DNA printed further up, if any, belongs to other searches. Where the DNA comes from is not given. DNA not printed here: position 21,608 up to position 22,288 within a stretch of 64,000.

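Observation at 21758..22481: AT-rich pair of small membrane proteins at the prophage left end, convergent with the whole late operon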

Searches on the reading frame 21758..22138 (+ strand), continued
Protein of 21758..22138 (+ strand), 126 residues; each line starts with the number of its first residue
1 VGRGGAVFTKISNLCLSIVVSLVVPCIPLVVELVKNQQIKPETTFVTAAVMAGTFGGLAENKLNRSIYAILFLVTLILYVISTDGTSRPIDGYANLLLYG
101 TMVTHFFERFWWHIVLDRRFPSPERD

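Call 76: list_cluster_members(proteins=[P0002, P0003, P0004, P0006, P0007, P0008, P0009, P0010, P0011, P0012])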
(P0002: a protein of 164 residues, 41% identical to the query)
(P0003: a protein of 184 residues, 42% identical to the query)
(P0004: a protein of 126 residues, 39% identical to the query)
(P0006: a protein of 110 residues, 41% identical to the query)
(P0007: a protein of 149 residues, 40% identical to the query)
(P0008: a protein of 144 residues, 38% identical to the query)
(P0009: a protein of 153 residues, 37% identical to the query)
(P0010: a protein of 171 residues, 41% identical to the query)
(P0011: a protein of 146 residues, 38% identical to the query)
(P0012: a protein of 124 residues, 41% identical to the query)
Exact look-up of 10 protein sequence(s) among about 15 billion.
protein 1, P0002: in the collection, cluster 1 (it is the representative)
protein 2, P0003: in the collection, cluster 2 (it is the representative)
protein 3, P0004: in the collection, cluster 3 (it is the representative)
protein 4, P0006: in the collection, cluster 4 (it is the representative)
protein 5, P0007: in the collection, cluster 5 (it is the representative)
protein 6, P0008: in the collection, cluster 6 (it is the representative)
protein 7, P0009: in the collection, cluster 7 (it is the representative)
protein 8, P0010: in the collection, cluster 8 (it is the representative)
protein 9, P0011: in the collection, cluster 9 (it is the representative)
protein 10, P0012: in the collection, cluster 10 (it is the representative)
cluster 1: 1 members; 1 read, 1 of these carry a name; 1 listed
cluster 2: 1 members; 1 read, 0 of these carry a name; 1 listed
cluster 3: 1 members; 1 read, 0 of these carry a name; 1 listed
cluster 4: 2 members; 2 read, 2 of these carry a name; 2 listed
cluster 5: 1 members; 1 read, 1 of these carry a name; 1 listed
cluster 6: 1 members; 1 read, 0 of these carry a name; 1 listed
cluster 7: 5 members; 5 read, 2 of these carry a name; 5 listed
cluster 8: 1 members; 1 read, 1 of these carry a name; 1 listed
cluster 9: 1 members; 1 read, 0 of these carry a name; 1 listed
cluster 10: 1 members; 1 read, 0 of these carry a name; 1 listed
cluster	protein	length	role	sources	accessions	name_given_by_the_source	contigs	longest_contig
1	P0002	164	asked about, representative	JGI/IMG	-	hypothetical protein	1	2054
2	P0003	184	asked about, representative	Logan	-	-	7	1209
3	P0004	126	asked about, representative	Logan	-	-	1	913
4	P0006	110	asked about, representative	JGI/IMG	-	hypothetical protein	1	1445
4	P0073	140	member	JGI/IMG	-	hypothetical protein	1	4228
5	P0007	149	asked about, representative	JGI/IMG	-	hypothetical protein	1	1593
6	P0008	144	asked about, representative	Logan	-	-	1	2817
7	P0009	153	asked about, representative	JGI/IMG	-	hypothetical protein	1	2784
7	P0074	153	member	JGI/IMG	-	hypothetical protein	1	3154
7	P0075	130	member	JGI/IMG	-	-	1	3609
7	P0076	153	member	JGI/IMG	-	-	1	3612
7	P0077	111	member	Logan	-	-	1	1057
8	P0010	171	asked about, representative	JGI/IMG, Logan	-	hypothetical protein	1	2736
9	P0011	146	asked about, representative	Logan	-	-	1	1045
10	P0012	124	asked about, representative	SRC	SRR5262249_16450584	-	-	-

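Call 83: search_protein_families(library=padloc, proteins=[P0002, P0003, P0005, P0031, P0037, L087:900-1235:+, L088:1254-1604:+, L094:704-1060:+, L095:661-1008:+, L091:3762-4103:+], max_evalue=0.01)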
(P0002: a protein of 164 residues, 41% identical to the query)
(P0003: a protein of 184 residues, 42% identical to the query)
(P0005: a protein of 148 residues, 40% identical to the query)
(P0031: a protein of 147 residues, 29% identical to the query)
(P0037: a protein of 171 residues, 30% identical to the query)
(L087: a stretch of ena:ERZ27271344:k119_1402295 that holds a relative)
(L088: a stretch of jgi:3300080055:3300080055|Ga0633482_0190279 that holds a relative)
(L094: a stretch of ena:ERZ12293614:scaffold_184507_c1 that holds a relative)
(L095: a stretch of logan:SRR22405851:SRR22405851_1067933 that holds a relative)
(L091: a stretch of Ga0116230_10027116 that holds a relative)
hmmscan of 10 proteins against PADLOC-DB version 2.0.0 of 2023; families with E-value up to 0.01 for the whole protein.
P0002 (164 aa): 0 families

P0003 (184 aa): 0 families

P0005 (148 aa): 0 families

P0031 (147 aa): 0 families

P0037 (171 aa): 0 families

L087:900-1235:+ (111 aa): 1 family
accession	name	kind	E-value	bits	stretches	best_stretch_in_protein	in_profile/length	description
PDLC01162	Unk_06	-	0.0032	14.6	1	39-84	221-267/378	Unknown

L088:1254-1604:+ (116 aa): 0 families

L094:704-1060:+ (118 aa): 0 families

L095:661-1008:+ (115 aa): 0 families

L091:3762-4103:+ (113 aa): 0 families

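Call 84: search_protein_families(library=ncbifam, proteins=[window:21758-22138:+, P0002, P0005, P0037, L087:900-1235:+, L088:1254-1604:+, L095:661-1008:+], max_evalue=0.01)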
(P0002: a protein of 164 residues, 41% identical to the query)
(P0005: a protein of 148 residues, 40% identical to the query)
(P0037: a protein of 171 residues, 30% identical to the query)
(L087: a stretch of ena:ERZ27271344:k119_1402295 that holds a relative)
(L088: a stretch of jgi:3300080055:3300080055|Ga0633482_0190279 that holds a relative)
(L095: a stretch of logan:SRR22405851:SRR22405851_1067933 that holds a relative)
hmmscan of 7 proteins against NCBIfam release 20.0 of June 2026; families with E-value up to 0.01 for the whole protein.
window:21758-22138:+ (126 aa): 1 family
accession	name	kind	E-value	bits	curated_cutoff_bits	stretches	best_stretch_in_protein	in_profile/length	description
NF010228.0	PRK13682.1-3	equivalog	0.00064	19.7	71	1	44-82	7-45/57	hypothetical protein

P0002 (164 aa): 0 families

P0005 (148 aa): 0 families

P0037 (171 aa): 0 families

L087:900-1235:+ (111 aa): 0 families

L088:1254-1604:+ (116 aa): 0 families

L095:661-1008:+ (115 aa): 0 families

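Call 88: find_encoding_contigs(protein=P0073, flank=10000, max_places=3)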
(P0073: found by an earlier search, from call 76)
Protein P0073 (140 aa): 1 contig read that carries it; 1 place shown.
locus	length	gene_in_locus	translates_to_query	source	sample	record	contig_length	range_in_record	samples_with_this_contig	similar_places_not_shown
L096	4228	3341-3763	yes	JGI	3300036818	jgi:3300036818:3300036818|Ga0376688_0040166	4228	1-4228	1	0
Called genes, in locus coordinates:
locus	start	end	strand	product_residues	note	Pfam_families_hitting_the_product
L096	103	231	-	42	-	-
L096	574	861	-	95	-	-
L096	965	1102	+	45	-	PF04964:Flp_Fap (faint)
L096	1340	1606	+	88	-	-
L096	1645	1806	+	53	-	PF00684:DnaJ_CXXCXGXG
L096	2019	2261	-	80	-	PF07238:PilZ (weak)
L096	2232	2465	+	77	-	-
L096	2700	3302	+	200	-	-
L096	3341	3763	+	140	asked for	-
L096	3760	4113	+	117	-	-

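Call 89: find_encoding_contigs(protein=P0076, flank=10000, max_places=3)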
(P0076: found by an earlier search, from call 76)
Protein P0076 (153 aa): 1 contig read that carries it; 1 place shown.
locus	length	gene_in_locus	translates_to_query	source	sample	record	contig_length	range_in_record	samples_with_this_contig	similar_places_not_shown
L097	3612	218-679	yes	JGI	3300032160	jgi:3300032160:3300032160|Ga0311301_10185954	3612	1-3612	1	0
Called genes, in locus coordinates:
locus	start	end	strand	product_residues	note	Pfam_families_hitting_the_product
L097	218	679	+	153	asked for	-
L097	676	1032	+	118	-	-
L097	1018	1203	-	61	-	-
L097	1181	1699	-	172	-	PF01850:PIN (weak)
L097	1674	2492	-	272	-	-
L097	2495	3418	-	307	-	PF12760:Zn_ribbon_IS1595, PF12762:DDE_Tnp_IS1595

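Call 100: search_protein_families(library=pfam, proteins=[L097:1674-2492:-, L097:1181-1699:-, L087:1232-1858:-, L086:11403-11849:-], max_evalue=0.001)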
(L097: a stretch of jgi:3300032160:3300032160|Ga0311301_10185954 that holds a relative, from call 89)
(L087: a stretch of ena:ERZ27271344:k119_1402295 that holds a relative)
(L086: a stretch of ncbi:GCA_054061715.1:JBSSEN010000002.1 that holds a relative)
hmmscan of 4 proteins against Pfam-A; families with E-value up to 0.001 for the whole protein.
L097:1674-2492:- (272 aa): 0 families

L097:1181-1699:- (172 aa): 1 family
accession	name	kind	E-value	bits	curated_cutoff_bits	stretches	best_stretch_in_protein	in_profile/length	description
PF01850.27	PIN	-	2.2e-07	31.9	23.6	1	6-138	1-116/120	PIN domain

L087:1232-1858:- (208 aa): 0 families

L086:11403-11849:- (148 aa): 0 families

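Call 105: list_cluster_members(proteins=[P0013, P0014, P0015, P0016, P0017, P0018, P0019, P0020, P0021, P0022])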
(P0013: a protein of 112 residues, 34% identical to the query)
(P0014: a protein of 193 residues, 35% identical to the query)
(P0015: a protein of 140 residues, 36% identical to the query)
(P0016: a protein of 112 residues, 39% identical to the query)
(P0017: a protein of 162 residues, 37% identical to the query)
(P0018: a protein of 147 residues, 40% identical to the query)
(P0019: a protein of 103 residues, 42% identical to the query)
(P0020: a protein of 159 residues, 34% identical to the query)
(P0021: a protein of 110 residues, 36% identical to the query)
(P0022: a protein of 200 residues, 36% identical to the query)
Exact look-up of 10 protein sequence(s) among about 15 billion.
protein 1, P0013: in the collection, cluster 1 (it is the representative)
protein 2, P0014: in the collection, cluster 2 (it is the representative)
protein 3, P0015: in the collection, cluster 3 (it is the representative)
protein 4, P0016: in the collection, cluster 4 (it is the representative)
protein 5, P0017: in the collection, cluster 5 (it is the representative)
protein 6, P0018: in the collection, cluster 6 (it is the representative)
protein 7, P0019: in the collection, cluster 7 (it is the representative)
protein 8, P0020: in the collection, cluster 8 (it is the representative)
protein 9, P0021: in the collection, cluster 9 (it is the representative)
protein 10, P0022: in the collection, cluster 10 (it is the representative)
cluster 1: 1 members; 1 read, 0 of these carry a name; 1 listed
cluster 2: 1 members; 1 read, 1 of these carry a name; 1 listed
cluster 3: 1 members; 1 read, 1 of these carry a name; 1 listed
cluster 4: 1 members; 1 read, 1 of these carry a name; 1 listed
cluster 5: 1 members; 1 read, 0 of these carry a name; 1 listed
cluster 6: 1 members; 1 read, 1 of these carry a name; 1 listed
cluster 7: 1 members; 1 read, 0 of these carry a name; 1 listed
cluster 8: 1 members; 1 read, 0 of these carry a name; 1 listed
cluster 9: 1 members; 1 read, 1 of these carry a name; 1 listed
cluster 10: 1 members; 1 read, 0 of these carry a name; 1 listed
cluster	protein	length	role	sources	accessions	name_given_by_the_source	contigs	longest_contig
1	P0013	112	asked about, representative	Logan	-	-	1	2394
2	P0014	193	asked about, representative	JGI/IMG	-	hypothetical protein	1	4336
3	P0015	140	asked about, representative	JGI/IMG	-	hypothetical protein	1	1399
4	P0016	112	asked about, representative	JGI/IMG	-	hypothetical protein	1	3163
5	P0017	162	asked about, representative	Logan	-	-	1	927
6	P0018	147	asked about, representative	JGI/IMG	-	hypothetical protein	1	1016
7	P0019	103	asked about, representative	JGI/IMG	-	-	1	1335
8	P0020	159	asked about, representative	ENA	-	-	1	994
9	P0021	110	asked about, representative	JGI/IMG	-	hypothetical protein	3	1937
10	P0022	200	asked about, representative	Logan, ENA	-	-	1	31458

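Call 106: list_cluster_members(proteins=[P0023, P0024, P0025, P0026, P0027, P0029, P0030, P0034, P0035, P0036])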
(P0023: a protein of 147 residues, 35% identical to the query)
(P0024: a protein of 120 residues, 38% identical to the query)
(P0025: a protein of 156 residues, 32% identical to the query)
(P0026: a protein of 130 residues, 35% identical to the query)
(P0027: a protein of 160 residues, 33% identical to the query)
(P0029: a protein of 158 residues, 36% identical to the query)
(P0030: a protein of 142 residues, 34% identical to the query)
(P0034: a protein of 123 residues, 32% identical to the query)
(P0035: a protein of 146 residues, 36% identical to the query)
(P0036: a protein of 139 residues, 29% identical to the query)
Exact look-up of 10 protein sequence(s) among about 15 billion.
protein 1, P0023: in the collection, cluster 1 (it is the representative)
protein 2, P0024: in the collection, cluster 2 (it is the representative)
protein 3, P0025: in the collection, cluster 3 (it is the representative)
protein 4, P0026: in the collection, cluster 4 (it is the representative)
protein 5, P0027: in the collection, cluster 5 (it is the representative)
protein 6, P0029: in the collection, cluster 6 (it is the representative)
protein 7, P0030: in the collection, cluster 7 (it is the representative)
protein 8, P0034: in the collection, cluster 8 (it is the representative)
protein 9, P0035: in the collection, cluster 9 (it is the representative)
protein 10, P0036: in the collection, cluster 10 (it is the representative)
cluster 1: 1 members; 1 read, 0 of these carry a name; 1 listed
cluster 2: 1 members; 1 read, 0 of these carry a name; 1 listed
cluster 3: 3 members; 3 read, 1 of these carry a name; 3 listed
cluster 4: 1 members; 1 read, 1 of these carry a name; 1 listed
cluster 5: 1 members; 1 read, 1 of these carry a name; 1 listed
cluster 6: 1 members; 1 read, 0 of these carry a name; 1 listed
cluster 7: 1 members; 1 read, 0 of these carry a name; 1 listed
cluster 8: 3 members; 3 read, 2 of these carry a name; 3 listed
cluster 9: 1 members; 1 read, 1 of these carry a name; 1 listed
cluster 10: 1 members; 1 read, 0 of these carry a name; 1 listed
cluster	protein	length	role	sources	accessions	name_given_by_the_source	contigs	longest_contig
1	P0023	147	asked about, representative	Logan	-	-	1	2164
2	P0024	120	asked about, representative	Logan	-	-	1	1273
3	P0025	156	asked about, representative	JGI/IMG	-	hypothetical protein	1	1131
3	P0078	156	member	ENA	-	-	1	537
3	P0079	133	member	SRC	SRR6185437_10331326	-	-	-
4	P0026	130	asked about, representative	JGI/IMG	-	hypothetical protein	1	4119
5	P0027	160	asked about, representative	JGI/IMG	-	hypothetical protein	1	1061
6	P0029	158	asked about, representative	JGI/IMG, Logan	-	-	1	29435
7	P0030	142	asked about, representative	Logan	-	-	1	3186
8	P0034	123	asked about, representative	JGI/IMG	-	-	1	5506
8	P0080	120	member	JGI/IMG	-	hypothetical protein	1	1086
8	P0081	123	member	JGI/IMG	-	hypothetical protein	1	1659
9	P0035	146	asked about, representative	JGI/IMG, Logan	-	hypothetical protein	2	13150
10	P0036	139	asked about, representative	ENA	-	-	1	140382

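Call 107: find_encoding_contigs(protein=P0036, flank=10000, max_places=2)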
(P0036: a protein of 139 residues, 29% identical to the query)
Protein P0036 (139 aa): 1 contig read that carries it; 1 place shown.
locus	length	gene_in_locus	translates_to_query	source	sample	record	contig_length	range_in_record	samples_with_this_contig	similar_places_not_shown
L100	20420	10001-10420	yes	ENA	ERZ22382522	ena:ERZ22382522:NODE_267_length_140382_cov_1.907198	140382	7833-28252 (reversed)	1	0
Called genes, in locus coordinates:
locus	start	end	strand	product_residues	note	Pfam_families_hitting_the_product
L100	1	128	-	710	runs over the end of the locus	PF20091:Abhydrolase_10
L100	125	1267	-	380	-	PF02771:Acyl-CoA_dh_N, PF02770:Acyl-CoA_dh_M, PF00441:Acyl-CoA_dh_1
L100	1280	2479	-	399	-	PF02771:Acyl-CoA_dh_N, PF02770:Acyl-CoA_dh_M, PF00441:Acyl-CoA_dh_1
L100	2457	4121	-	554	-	PF00501:AMP-binding, PF13193:AMP-binding_C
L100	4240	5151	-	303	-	PF08450:SGL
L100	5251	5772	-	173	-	-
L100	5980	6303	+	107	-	-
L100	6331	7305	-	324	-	PF00485:PRK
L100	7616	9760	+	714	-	PF00989:PAS, PF08448:PAS_4 (weak), PF08447:PAS_3 (weak), PF13426:PAS_9, PF12860:PAS_7, PF00990:GGDEF, PF00563:EAL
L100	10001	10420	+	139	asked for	-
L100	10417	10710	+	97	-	-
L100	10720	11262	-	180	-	PF00376:MerR (weak), PF13411:MerR_1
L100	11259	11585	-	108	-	PF00216:Bac_DNA_binding, PF18291:HU-HIG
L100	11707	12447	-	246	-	PF00121:TIM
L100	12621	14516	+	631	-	PF13623:SurA_N_2, PF13624:SurA_N_3, PF13145:Rotamase_2, PF00639:Rotamase (faint)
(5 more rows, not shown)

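Call 108: find_encoding_contigs(protein=P0022, flank=10000, max_places=2)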
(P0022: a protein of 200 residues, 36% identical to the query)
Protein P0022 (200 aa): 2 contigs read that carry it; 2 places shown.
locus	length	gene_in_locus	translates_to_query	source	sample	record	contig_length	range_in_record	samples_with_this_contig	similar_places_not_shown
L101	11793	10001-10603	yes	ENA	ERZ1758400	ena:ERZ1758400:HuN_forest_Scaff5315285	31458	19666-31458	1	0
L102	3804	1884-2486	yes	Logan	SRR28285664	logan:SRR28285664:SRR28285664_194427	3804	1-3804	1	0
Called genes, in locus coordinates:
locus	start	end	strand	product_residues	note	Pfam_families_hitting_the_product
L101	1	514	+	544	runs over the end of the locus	PF00501:AMP-binding, PF13193:AMP-binding_C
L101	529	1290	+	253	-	PF00106:adh_short, PF08659:KR, PF23441:SDR (faint), PF13561:adh_short_C2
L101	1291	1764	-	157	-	PF03330:DPBB_1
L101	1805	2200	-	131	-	-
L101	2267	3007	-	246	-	PF13560:HTH_31 (weak), PF00717:Peptidase_S24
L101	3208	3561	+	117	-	-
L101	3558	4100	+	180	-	-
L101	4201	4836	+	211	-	-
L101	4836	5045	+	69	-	-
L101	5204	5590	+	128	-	PF15631:Imm-NTF2-2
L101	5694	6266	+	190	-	PF00903:Glyoxalase, PF22677:Ble-like_N (faint)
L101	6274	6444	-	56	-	-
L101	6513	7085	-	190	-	PF00034:Cytochrom_C (faint), PF13442:Cytochrome_CBB3 (faint)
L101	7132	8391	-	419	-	PF22807:TrAA12, PF07995:GSDH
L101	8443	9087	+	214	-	PF03592:Terminase_2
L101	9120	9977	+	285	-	-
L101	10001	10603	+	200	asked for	-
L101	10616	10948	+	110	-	-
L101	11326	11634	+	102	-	-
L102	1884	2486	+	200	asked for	-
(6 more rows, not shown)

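Call 110: search_solved_structures(query=L101:9120-9977:+, max_evalue=1)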
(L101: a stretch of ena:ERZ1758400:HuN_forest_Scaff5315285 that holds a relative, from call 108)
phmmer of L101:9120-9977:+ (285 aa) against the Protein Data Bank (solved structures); distinct sequences matched with E-value up to 1: 1.
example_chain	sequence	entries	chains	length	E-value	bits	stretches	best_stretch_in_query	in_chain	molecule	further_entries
6ynw_e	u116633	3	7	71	0.47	12.8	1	192-231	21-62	subunit epsilon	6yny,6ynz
